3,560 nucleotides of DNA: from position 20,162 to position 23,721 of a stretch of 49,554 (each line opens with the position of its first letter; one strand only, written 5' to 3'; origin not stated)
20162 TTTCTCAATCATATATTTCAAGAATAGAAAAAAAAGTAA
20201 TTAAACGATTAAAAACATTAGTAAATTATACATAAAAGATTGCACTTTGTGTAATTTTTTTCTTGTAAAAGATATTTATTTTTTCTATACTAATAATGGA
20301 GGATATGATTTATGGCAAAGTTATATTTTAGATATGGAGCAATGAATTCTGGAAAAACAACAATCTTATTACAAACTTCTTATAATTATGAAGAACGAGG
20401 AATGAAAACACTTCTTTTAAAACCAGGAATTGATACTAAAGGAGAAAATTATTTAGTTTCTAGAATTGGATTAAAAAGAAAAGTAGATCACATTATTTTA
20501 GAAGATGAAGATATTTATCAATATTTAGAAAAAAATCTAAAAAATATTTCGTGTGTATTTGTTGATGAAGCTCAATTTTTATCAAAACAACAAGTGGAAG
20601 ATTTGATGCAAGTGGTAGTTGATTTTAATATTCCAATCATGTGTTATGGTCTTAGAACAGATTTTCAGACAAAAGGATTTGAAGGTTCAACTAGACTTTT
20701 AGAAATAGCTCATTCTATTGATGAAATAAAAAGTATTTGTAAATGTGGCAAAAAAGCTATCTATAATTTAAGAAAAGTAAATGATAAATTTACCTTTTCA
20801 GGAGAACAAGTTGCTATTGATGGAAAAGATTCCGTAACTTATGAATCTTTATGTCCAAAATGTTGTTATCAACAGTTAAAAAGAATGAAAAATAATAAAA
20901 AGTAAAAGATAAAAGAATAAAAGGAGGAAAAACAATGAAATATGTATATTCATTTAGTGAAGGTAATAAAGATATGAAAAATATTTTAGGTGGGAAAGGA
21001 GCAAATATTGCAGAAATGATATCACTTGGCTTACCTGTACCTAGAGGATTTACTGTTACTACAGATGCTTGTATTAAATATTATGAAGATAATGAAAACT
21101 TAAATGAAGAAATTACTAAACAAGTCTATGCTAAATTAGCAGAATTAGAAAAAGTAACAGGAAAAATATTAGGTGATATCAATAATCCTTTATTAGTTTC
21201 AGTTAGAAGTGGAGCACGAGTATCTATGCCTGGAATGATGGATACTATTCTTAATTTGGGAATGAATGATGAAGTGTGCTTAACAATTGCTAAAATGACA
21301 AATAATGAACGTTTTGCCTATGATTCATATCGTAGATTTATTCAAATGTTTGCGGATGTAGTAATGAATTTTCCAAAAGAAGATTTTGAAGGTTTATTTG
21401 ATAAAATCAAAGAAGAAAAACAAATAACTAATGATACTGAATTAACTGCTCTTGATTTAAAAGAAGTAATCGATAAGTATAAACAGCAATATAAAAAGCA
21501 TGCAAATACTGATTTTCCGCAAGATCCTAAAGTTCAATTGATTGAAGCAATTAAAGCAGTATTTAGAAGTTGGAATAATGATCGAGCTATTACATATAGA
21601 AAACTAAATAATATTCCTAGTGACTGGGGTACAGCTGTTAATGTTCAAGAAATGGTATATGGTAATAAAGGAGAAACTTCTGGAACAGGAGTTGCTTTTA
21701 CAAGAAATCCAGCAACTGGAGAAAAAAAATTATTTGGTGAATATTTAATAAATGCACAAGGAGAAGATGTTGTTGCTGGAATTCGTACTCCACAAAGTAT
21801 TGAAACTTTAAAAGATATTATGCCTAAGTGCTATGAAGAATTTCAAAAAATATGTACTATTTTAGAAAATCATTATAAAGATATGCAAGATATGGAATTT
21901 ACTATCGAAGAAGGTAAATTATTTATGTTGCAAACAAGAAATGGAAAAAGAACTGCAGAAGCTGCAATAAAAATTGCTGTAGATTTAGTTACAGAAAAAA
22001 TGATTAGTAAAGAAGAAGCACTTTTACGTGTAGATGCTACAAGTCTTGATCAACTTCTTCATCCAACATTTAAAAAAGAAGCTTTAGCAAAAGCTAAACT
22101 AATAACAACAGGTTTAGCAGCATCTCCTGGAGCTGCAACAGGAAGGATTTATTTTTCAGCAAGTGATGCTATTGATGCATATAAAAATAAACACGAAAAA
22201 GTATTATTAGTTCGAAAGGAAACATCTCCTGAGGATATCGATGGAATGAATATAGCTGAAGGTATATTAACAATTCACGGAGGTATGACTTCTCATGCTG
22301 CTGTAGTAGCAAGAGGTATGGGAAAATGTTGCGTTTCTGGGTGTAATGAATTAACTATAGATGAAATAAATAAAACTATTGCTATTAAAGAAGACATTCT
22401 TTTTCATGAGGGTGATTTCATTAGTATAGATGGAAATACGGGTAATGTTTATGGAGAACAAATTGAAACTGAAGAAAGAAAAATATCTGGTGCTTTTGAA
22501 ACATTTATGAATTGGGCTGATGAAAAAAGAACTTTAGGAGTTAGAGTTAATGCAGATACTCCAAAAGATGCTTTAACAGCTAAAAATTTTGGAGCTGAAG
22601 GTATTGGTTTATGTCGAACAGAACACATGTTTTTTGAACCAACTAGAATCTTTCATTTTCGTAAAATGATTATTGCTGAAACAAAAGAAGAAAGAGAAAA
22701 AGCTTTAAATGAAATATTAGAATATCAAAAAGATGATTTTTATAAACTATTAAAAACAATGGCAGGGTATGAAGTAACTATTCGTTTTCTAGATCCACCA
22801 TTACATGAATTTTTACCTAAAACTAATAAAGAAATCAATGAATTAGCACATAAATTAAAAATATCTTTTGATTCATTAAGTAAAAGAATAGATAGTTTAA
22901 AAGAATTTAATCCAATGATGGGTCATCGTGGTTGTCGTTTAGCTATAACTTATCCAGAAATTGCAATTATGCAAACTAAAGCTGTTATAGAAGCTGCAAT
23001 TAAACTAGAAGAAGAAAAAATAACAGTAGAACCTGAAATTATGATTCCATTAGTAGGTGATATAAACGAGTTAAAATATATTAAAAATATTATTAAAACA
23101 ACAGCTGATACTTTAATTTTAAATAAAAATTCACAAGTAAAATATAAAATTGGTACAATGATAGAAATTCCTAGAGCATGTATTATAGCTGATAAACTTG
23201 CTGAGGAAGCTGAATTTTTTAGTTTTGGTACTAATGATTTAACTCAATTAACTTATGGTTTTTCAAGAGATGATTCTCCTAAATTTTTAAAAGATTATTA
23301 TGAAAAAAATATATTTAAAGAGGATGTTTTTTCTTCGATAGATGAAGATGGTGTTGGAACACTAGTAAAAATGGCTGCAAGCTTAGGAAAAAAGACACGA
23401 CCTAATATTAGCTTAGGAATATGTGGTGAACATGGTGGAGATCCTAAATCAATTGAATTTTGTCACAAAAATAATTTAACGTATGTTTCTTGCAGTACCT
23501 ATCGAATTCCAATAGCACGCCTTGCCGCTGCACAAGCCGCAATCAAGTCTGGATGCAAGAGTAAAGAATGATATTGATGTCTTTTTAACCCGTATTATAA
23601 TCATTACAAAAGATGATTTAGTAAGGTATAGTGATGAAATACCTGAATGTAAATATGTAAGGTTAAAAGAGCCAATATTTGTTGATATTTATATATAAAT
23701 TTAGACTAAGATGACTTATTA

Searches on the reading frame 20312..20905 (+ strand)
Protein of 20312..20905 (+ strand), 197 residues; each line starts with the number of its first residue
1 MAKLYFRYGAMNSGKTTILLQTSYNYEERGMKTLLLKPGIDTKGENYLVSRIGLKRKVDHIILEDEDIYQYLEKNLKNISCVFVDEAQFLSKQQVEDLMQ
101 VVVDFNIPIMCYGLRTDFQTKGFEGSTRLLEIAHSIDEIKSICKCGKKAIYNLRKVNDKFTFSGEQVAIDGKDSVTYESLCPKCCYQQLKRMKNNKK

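Call 21: search_protein_families(library=pfam, proteins=[window:20312-20905:+], max_evalue=0.00001)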
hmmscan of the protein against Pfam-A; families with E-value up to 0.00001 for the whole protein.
window:20312-20905:+ (197 aa): 1 family
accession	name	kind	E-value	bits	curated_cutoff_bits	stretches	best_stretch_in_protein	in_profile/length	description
PF00265.24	TK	-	2.7e-40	138.5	20.6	1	3-184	2-175/176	Thymidine kinase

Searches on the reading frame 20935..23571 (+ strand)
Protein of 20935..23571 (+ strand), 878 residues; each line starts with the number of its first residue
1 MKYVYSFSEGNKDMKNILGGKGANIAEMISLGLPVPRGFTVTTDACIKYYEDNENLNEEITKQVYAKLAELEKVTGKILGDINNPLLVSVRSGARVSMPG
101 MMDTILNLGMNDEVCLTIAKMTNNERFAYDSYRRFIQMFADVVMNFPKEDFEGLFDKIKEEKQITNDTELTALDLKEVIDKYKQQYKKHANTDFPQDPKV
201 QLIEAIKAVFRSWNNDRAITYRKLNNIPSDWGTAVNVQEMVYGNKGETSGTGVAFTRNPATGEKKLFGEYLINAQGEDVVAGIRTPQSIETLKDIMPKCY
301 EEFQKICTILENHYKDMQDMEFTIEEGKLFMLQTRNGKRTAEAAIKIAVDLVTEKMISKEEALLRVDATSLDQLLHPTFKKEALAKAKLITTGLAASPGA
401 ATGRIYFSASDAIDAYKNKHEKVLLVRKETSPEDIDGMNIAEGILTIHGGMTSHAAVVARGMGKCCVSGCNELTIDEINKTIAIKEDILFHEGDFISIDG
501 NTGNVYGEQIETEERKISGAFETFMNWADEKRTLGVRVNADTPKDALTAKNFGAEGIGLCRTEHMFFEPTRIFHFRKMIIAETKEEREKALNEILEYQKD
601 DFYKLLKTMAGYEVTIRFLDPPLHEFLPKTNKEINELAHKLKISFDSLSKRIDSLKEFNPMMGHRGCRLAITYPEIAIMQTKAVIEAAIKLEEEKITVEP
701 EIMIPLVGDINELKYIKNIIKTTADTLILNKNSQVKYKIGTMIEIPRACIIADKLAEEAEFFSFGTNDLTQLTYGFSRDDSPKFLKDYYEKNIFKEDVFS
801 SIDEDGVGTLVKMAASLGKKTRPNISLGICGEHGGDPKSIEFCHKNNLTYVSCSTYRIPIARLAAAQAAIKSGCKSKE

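Call 21: search_protein_families(library=pfam, proteins=[window:20935-23571:+], max_evalue=0.00001)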
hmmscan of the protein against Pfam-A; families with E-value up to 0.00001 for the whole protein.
window:20935-23571:+ (878 aa): 3 families
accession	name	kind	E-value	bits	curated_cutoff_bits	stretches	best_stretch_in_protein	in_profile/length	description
PF02896.24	PEP-utilizers_C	-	4.1e-74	249.8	22.8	1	518-868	4-291/293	PEP-utilising enzyme, PEP-binding domain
PF01326.24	PPDK_N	-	1.6e-58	199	27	3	57-293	74-224/328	Pyruvate phosphate dikinase, AMP/ATP-binding domain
PF00391.29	PEP-utilizers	-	4.9e-23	81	23.1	1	421-503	3-72/72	PEP-utilising enzyme, mobile domain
